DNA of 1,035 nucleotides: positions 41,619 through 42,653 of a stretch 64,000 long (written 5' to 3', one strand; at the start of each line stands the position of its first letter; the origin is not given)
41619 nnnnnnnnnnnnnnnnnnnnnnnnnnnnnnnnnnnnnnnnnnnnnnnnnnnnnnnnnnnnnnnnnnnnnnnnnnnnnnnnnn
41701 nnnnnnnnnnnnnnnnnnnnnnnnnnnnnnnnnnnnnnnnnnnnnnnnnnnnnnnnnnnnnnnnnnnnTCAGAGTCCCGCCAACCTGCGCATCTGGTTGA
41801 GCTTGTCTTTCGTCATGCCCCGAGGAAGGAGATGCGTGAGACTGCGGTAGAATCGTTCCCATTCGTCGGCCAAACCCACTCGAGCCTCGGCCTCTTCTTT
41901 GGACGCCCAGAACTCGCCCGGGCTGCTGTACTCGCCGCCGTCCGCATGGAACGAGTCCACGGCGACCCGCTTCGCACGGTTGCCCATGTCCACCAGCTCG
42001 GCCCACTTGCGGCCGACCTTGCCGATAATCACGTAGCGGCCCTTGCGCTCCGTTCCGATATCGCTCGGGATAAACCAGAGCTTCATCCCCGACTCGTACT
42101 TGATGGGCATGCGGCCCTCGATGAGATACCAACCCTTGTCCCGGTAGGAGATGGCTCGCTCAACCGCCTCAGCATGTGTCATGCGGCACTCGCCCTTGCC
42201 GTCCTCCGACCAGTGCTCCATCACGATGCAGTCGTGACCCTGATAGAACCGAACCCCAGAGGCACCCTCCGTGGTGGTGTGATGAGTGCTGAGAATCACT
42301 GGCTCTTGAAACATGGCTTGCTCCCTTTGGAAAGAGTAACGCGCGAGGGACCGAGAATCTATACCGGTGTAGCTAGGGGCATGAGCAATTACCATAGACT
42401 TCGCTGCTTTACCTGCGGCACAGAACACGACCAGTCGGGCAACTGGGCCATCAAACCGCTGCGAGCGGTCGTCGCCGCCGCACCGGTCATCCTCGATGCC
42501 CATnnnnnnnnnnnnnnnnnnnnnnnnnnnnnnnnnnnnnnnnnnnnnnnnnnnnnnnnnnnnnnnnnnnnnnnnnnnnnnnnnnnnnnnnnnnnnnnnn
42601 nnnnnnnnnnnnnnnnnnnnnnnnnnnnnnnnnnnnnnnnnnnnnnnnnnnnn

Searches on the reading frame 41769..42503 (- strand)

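Call 13: search_protein_families(library=pfam, max_evalue=0.001, proteins=[window:41769-42503:-])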
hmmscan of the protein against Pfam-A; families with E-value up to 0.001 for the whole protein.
window:41769-42503:- (244 aa): 1 family
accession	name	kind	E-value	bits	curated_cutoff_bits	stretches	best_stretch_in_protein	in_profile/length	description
PF24203.1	Phage_ProQ_C_like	-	8.5e-07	30.1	27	1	135-240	5-107/112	Phage ProQ C-terminal-like domain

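Call 14: search_protein_families(library=phrogs, max_evalue=0.001, proteins=[window:41769-42503:-])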
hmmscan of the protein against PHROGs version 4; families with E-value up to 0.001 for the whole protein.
window:41769-42503:- (244 aa): 0 families
